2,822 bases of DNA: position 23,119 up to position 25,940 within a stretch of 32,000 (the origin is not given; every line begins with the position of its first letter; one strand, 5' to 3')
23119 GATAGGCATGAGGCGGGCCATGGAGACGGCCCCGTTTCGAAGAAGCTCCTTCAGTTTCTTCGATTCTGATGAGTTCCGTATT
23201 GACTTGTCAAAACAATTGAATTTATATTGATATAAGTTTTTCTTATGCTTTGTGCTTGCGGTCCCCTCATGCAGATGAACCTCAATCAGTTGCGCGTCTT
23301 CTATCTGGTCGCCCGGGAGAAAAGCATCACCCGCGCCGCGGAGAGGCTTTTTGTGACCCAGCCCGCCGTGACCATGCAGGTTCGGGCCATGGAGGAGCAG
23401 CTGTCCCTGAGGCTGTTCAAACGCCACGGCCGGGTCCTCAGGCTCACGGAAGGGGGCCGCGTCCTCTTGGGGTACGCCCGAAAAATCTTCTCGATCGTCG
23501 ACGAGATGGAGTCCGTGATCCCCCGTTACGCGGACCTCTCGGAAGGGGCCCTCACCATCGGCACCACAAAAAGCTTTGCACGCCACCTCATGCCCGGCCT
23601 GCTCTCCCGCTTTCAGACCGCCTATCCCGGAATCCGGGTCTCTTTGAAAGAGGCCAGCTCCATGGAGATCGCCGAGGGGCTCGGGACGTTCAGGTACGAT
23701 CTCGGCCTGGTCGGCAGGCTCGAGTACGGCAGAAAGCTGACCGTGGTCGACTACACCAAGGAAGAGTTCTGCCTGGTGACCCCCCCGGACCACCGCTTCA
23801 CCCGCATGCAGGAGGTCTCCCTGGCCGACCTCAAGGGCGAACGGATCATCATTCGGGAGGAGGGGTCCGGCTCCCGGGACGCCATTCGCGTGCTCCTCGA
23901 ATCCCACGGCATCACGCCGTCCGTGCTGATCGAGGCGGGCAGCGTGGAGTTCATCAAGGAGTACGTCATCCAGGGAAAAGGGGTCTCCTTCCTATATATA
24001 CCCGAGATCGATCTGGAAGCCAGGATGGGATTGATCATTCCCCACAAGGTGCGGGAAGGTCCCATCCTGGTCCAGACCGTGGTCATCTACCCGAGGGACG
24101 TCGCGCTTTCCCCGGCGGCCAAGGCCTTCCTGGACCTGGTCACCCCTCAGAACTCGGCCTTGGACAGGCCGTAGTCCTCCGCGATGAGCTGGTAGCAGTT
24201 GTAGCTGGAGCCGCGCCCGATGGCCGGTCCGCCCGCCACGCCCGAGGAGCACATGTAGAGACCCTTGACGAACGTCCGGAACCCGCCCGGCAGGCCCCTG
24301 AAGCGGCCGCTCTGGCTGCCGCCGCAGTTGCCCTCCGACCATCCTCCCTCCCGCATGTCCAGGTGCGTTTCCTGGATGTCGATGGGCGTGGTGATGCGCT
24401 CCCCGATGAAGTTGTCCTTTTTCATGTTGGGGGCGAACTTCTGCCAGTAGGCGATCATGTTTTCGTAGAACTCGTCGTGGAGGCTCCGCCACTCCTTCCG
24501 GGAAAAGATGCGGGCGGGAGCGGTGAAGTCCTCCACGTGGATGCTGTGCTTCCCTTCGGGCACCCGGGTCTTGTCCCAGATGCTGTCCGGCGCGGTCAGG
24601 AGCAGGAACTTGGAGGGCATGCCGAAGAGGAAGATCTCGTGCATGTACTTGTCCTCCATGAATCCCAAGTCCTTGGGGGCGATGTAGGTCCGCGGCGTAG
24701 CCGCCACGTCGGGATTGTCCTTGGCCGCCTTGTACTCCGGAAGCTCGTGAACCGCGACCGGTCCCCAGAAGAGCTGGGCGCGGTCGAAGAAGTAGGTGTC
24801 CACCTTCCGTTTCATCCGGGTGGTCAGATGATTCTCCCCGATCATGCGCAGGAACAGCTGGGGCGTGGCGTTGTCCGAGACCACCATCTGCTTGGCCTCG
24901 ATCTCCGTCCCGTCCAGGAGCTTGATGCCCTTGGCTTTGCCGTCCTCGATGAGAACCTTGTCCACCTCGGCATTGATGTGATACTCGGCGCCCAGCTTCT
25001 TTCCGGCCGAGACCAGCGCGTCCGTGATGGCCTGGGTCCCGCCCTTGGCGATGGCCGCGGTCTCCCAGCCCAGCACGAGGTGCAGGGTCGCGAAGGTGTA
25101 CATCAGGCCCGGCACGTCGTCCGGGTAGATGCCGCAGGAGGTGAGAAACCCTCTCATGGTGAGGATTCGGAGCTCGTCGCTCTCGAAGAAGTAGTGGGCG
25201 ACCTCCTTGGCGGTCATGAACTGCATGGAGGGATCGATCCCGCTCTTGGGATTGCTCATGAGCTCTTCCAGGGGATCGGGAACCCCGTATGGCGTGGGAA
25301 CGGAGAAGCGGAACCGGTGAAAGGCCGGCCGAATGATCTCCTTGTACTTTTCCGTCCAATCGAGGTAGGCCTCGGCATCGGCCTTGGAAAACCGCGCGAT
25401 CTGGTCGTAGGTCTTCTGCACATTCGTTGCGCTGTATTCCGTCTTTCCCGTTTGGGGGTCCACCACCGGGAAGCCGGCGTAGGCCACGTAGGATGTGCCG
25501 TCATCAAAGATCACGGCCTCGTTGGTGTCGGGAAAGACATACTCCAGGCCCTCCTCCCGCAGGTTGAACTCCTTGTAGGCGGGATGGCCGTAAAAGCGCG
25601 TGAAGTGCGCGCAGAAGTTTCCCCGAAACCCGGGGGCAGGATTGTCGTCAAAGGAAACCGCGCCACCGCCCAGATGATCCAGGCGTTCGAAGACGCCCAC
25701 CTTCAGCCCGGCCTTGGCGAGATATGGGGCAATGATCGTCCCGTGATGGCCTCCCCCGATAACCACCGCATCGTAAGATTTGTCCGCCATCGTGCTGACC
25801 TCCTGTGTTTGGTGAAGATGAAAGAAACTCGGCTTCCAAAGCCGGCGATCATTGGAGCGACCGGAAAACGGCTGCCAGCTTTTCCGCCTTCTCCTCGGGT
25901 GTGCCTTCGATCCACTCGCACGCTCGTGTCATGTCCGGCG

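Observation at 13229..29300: Three copies of a fixed-geometry operator-promoter module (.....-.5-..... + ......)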

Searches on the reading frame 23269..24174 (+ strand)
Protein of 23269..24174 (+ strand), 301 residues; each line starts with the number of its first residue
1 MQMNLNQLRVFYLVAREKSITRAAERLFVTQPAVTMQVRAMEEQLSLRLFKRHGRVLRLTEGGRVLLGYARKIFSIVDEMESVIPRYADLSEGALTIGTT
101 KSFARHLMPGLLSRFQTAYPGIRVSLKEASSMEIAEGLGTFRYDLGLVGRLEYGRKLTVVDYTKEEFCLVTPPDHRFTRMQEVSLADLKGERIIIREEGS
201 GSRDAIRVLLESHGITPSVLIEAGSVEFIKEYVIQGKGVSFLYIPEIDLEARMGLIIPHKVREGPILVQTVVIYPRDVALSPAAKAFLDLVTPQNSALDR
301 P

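Call 12: search_protein_families(library=pfam, proteins=[window:23269-24174:+])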
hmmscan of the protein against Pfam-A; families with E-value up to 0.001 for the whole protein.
window:23269-24174:+ (301 aa): 3 families
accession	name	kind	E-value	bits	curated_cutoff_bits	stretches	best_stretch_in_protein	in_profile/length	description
PF03466.25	LysR_substrate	-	1.9e-44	152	28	1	90-292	3-205/209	LysR substrate binding domain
PF00126.33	HTH_1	-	7.1e-22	77.6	26.6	1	5-64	1-60/60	Bacterial regulatory helix-turn-helix protein, lysR family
PF12727.12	PBP_like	-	0.00048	19.8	27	1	145-219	49-122/193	PBP superfamily domain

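Call 42: find_homologous_proteins(query=window:23269-24174:+, max_evalue=1e-40)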
Query window:23269-24174:+ (301 aa): 779 proteins with E <= 1e-40 among 4226 candidates; the best 120 are listed.
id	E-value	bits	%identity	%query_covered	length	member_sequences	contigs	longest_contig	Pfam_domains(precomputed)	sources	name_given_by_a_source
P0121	1.3e-189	646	100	100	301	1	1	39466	PF00126.34,PF03466.26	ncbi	-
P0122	3.2e-168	576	88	100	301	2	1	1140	PF00126.34,PF03466.26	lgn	-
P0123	1.9e-165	567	89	97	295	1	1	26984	PF00126.34,PF03466.26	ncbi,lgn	-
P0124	9.0e-165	565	89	97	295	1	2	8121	PF00126.34,PF03466.26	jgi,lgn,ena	jgi:DNA-binding transcriptional LysR family regulator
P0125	6.1e-152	523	80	97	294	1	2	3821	PF00126.34,PF03466.26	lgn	-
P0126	7.7e-147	506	77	97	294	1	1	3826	PF00126.34,PF03466.26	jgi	jgi:DNA-binding transcriptional LysR family regulator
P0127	1.2e-146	505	79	97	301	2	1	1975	PF00126.34,PF03466.26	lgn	-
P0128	1.7e-138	479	73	98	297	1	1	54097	PF00126.34,PF03466.26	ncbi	-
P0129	8.3e-131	453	69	99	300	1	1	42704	PF00126.34,PF03466.26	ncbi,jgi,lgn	-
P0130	3.0e-121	422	62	100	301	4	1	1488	PF00126.34,PF03466.26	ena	-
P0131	1.3e-120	420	66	97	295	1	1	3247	PF00126.34,PF03466.26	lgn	-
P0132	3.7e-120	418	64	97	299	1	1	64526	PF00126.34,PF03466.26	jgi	jgi:DNA-binding transcriptional LysR family regulator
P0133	1.2e-119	417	65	97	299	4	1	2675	PF00126.34,PF03466.26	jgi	-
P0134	2.5e-119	416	64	98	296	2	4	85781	PF00126.34,PF03466.26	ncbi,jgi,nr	ncbi:MAG: LysR family transcriptional regulator [Deltaproteobacteria bacterium]|nr:LysR family trans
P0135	1.2e-118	414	65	96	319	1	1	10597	PF00126.34,PF03466.26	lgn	-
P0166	4.7e-113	395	63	97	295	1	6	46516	PF00126.34,PF03466.26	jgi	jgi:DNA-binding transcriptional LysR family regulator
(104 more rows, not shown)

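Call 43: find_encoding_contigs(protein=P0124, flank=5000, max_places=3)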
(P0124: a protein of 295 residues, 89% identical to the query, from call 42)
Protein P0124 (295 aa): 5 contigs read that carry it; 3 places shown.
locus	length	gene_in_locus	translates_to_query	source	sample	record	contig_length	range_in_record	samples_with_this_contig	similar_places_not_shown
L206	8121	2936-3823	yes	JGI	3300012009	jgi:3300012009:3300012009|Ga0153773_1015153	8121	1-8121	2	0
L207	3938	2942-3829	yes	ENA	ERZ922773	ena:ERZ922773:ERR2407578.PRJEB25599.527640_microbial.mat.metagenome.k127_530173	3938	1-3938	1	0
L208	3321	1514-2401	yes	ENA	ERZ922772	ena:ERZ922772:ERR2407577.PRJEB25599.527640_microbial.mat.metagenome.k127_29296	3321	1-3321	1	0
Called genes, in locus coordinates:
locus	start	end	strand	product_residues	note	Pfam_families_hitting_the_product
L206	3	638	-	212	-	?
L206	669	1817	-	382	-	PF13484:Fer4_16 (faint), PF12838:Fer4_7 (weak), PF13183:Fer4_8, PF13187:Fer4_9, PF13237:Fer4_10 (weak), PF13534:Fer4_17, PF02754:CCG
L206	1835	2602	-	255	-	PF00106:adh_short, PF08659:KR, PF23441:SDR (weak), PF13561:adh_short_C2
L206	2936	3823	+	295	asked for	PF00126:HTH_1, PF03466:LysR_substrate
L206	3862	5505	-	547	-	PF01266:DAO (faint), PF01593:Amino_oxidase, PF13450:NAD_binding_8 (weak)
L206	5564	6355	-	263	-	PF01012:ETF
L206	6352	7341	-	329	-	PF01012:ETF, PF00766:ETF_alpha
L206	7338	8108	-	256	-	PF02754:CCG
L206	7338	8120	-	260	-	?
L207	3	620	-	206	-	?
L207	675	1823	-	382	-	PF13484:Fer4_16 (faint), PF12838:Fer4_7 (weak), PF13183:Fer4_8, PF13187:Fer4_9, PF13237:Fer4_10 (weak), PF13534:Fer4_17, PF02754:CCG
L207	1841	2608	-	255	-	PF00106:adh_short, PF08659:KR, PF23441:SDR (weak), PF13561:adh_short_C2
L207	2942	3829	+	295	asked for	PF00126:HTH_1, PF03466:LysR_substrate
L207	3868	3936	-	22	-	?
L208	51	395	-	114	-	PF13484:Fer4_16 (faint), PF00037:Fer4 (faint), PF12800:Fer4_4 (faint), PF13183:Fer4_8, PF13237:Fer4_10 (weak), PF12838:Fer4_7, PF13187:Fer4_9, PF13534:Fer4_17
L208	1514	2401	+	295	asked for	PF00126:HTH_1, PF03466:LysR_substrate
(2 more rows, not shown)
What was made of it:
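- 24147..29167 (-): Target operon C: Fe-S oxidoreductase, ETF-alpha, ETF-beta, CrtI-like flavoprotein. Same order in L206 (call 43).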

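Call 44: find_encoding_contigs(protein=P0128, flank=5000, max_places=2)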
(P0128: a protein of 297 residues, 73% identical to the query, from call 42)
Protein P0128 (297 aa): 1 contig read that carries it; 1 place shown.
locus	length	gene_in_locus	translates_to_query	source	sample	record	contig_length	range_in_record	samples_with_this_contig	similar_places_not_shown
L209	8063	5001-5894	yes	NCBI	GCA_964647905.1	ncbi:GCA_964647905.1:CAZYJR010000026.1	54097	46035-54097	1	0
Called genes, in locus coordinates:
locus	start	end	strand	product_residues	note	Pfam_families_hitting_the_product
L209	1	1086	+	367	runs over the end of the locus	PF00890:FAD_binding_2 (weak), PF01266:DAO (faint), PF01494:FAD_binding_3, PF03486:HI0933_like (faint), PF07992:Pyr_redox_2 (faint), PF12831:FAD_oxidored, PF13450:NAD_binding_8 (weak)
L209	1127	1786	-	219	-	-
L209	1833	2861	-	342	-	PF01326:PPDK_N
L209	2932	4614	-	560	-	PF27448:Rph_4th, PF00391:PEP-utilizers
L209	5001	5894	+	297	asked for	PF00126:HTH_1, PF03466:LysR_substrate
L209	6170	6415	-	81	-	-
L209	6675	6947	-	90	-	PF06250:YhcG_C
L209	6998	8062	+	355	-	?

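Call 45: find_encoding_contigs(protein=P0129, flank=5000, max_places=2)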
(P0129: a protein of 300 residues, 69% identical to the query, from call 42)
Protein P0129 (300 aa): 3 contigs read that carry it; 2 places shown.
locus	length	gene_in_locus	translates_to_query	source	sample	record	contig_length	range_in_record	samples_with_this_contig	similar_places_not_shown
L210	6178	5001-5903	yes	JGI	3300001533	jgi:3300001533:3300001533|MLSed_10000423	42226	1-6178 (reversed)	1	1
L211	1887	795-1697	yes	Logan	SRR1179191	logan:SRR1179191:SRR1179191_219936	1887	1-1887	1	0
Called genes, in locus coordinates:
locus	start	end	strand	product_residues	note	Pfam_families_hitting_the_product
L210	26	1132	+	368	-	PF00890:FAD_binding_2 (weak), PF01266:DAO (faint), PF01494:FAD_binding_3, PF12831:FAD_oxidored (weak)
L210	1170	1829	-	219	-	-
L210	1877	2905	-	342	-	PF01326:PPDK_N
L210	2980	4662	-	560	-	PF27448:Rph_4th, PF00391:PEP-utilizers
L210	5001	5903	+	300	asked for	PF00126:HTH_1, PF03466:LysR_substrate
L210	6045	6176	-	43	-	?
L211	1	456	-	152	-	?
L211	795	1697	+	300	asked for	PF00126:HTH_1, PF03466:LysR_substrate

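Call 46: find_encoding_contigs(protein=P0132, flank=5000, max_places=2)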
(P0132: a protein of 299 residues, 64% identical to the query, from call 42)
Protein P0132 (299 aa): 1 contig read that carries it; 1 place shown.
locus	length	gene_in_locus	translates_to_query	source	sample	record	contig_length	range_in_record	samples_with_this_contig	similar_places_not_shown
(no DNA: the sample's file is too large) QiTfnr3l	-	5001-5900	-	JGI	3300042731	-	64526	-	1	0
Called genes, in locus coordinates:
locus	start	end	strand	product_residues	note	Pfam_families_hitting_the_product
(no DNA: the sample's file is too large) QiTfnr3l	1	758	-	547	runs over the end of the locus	PF01266:DAO (faint), PF01593:Amino_oxidase (weak), PF13450:NAD_binding_8 (weak)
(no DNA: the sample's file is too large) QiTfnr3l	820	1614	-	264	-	PF01012:ETF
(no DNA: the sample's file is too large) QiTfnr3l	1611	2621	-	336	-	PF01012:ETF, PF00766:ETF_alpha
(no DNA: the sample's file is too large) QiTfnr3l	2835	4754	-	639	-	PF02665:Nitrate_red_gam (faint), PF00037:Fer4 (faint), PF12838:Fer4_7 (weak), PF13183:Fer4_8, PF13187:Fer4_9, PF13237:Fer4_10, PF14697:Fer4_21 (faint), PF02754:CCG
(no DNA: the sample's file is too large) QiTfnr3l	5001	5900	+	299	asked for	PF00126:HTH_1, PF03466:LysR_substrate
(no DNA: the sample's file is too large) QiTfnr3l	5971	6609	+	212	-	-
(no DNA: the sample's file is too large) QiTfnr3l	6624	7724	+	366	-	PF01134:GIDA (faint), PF01266:DAO (faint), PF03486:HI0933_like (faint), PF05834:Lycopene_cycl (weak), PF07992:Pyr_redox_2 (weak), PF12831:FAD_oxidored, PF13450:NAD_binding_8 (weak), PF01494:FAD_binding_3 (weak)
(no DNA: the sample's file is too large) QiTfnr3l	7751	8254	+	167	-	PF00072:Response_reg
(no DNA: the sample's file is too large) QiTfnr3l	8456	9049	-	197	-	-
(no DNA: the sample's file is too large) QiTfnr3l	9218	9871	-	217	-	PF05724:TPMT, PF05175:MTS, PF13489:Methyltransf_23, PF01209:Ubie_methyltran, PF02353:CMAS, PF03848:TehB, PF13847:Methyltransf_31, PF08241:Methyltransf_11, +2 more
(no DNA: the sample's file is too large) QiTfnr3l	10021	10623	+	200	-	-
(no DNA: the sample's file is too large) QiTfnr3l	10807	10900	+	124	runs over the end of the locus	PF01957:NfeD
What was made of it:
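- Tried and rejected: One look-up returned no DNA (P0132, call 46).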

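Call 47: find_encoding_contigs(protein=P0134, flank=5000, max_places=3)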
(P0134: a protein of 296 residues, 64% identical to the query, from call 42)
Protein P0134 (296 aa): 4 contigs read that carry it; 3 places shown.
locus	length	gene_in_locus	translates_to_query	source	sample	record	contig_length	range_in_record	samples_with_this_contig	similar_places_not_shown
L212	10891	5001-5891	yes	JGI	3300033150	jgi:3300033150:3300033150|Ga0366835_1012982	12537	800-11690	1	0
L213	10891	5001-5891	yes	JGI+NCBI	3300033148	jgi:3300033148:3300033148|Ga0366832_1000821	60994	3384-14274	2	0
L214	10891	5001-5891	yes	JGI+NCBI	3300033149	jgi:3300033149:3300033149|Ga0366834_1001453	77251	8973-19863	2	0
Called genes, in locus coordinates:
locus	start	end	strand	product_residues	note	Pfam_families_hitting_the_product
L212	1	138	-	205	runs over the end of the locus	-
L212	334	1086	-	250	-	PF00106:adh_short, PF08659:KR, PF23441:SDR (weak), PF13561:adh_short_C2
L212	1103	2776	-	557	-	PF01266:DAO (faint), PF01593:Amino_oxidase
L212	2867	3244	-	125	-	-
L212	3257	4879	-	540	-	PF01266:DAO (weak), PF01593:Amino_oxidase, PF01946:Thi4 (weak), PF13450:NAD_binding_8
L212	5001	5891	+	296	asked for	PF00126:HTH_1, PF03466:LysR_substrate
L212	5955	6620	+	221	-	PF01966:HD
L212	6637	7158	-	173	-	-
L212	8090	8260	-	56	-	-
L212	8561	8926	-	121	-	PF21157:DksA_N, PF01258:zf-dskA_traR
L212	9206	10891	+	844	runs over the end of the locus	?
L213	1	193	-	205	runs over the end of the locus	-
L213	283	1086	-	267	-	PF00106:adh_short, PF08659:KR, PF23441:SDR (weak), PF13561:adh_short_C2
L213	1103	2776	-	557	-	PF01266:DAO (faint), PF01593:Amino_oxidase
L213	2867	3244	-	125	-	-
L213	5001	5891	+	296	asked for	PF00126:HTH_1, PF03466:LysR_substrate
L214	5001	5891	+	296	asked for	PF00126:HTH_1, PF03466:LysR_substrate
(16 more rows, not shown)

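Call 48: find_encoding_contigs(protein=P0166, flank=5000, max_places=4)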
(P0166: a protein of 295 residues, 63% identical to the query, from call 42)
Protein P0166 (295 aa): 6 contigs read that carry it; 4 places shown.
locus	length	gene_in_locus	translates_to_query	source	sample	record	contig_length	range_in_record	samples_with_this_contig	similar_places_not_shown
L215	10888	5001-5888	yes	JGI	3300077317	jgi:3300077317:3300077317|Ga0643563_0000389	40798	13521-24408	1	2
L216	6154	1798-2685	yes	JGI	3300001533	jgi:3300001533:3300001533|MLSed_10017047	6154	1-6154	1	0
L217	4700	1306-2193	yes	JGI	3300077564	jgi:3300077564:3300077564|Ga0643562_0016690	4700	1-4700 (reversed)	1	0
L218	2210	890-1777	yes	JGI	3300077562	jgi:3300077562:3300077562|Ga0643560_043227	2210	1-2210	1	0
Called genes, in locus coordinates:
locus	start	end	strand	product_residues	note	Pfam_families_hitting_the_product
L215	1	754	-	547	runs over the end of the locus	PF01266:DAO (faint), PF01593:Amino_oxidase, PF13450:NAD_binding_8 (weak)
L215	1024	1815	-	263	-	PF01012:ETF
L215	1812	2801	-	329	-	PF01012:ETF, PF00766:ETF_alpha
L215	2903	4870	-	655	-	PF02665:Nitrate_red_gam, PF00037:Fer4 (faint), PF12797:Fer4_2 (faint), PF13183:Fer4_8, PF13237:Fer4_10 (weak), PF13187:Fer4_9, PF02754:CCG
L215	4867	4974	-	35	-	-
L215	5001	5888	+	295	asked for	PF00126:HTH_1, PF03466:LysR_substrate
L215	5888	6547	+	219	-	-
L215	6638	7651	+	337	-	PF01797:Y1_Tnp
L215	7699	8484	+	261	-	PF02567:PhzC-PhzF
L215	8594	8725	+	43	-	-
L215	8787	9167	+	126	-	-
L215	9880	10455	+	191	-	-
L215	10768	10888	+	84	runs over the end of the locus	-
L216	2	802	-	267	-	?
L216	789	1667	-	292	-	PF02665:Nitrate_red_gam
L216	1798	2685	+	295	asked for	PF00126:HTH_1, PF03466:LysR_substrate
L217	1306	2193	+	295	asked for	PF00126:HTH_1, PF03466:LysR_substrate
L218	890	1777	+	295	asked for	PF00126:HTH_1, PF03466:LysR_substrate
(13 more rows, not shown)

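Call 81: search_protein_families(library=ncbifam, proteins=[window:23269-24174:+], max_evalue=0.00001)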
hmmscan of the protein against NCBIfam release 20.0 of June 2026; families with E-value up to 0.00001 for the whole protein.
window:23269-24174:+ (301 aa): 53 families (the best 25 are shown)
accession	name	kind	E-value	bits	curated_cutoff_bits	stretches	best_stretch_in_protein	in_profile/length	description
NF040786.1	LysR_Sec_metab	equivalog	4.2e-56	190.1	250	1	3-292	1-295/298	selenium metabolism-associated LysR family transcriptional regulator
TIGR03339.1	phn_lysR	subfamily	7.2e-56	189.5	341.1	1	7-291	1-279/279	aminoethylphosphonate catabolism associated LysR family transcriptional regulator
NF045990.1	TransRegCbbRRhodb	equivalog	4.9e-44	150.6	450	1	3-295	6-300/304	LysR family regulator CbbR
NF053705.1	TransRegGltCGpos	equivalog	1.3e-43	149.4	350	1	3-294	1-292/300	glutamate biosynthesis transcriptional regulator GltC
NF008416.0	PRK11242.1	equivalog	6.2e-43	147.2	277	1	3-296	1-292/300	transcriptional regulator CynR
NF047520.1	trans_act_CidR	equivalog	8.5e-43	146.6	415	1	3-291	1-288/292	cidABC operon transcriptional activator CidR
NF009327.0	PRK12684.1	subfamily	1.1e-40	139.8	402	1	3-242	1-243/313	CysB family HTH-type transcriptional regulator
NF040889.1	trans_reg_YeiE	equivalog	5.6e-40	137.4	480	1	1-290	1-285/288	DNA-binding transcriptional regulator YeiE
NF008095.0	PRK10837.1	subfamily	8.6e-39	133.5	281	1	1-292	1-287/290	LysR family transcriptional regulator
NF045775.1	acetoin_reg_AlsR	exception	1.2e-34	120.1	430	1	3-291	1-288/290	acetoin biosynthesis transcriptional regulator AlsR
NF047711.1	PutUtilRegPtrR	equivalog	3.2e-33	115.1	400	1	3-291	1-282/283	putrescine utilization regulator PtrR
NF009326.0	PRK12681.1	equivalog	5.5e-33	114.8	436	1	3-242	1-243/324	HTH-type transcriptional regulator CysB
NF009324.0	PRK12679.1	equivalog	2.4e-30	105.7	491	1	3-242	1-243/316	HTH-type transcriptional regulator Cbl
NF008352.0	PRK11139.1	subfamily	5.3e-29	101.3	288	1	4-193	7-191/305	transcriptional regulator GcvA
TIGR02424.1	TF_pcaQ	equivalog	1.2e-28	99.9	303.8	1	3-254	3-257/300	pca operon transcription factor PcaQ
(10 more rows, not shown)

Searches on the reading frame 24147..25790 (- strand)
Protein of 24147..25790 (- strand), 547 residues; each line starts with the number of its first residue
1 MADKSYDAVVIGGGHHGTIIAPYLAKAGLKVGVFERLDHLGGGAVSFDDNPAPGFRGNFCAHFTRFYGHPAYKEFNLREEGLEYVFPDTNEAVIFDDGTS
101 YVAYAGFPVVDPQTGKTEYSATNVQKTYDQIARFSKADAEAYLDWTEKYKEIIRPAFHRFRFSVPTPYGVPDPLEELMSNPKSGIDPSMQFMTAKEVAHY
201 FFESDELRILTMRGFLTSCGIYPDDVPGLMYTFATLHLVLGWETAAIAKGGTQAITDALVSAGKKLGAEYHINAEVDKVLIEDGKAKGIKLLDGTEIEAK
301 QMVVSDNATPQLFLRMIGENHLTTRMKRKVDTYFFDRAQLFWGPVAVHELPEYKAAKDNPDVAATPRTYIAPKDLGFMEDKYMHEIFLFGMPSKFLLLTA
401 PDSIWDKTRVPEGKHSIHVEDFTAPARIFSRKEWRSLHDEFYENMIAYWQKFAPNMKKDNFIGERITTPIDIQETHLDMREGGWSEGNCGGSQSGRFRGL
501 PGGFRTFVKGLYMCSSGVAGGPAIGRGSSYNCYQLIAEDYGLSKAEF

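Call 12: search_protein_families(library=pfam, proteins=[window:24147-25790:-])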
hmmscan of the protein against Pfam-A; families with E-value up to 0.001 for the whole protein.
window:24147-25790:- (547 aa): 5 families
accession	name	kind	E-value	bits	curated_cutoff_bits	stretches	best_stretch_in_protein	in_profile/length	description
PF01593.30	Amino_oxidase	-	1.1e-09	38.5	19.8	1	20-304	6-252/443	Flavin containing amine oxidoreductase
PF01266.30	DAO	-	1e-07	32.2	27.9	1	7-44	1-38/353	FAD dependent oxidoreductase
PF13450.12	NAD_binding_8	-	1.8e-07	31.7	21.9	1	10-63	1-51/68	NAD(P)-binding Rossmann-like domain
PF07992.20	Pyr_redox_2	-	5.9e-05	23.1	26.1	0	8-40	145-177/291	Pyridine nucleotide-disulphide oxidoreductase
PF03486.20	HI0933_like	-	8.8e-05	22.5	50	0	252-305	108-161/244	HI0933-like protein Rossmann domain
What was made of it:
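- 24147..29167 (-): Pfam (call 12).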

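Call 81: search_protein_families(library=ncbifam, proteins=[window:24147-25790:-], max_evalue=0.00001)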
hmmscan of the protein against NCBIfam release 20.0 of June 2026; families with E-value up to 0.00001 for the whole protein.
window:24147-25790:- (547 aa): 10 families
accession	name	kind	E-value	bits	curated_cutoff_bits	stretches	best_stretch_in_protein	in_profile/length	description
NF045689.1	BCarotKetCrtO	equivalog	1.1e-38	133.1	1000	1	4-536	2-535/563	beta-carotene ketolase CrtO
TIGR02734.1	crtI_fam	subfamily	2.5e-16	59.5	238.1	1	120-321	96-285/504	phytoene desaturase family protein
TIGR02730.1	carot_isom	equivalog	1.9e-12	46.8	586.9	1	248-327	224-302/493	carotenoid isomerase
NF045637.1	carotdesatCrtDProt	equivalog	1.1e-11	43.9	580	1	125-307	101-276/485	1-hydroxycarotenoid 3,4-desaturase CrtD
NF058655.1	CrtID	equivalog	2.6e-11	43.1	640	0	195-308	167-273/478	bifunctional phytoene desaturase/3,4-desaturase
NF005560.0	PRK07233.1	equivalog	2.1e-10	40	252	0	9-49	4-44/435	hypothetical protein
NF042421.1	hydcarot_desat_CrtD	equivalog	6e-08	31.6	500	1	7-306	3-275/487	1-hydroxycarotenoid 3,4-desaturase CrtD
TIGR02733.1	desat_CrtD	equivalog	3.2e-07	29.4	549.7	0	8-48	4-44/492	C-3',4' desaturase CrtD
NF053676.1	4oxCHCAChcC1Cy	equivalog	5.9e-06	25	1000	0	245-304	181-238/528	4-oxocyclohexanecarboxylate 2-dehydrogenase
NF003585.0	PRK05249.1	equivalog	8.1e-06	24.7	465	0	3-74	4-74/464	Si-specific NAD(P)(+) transhydrogenase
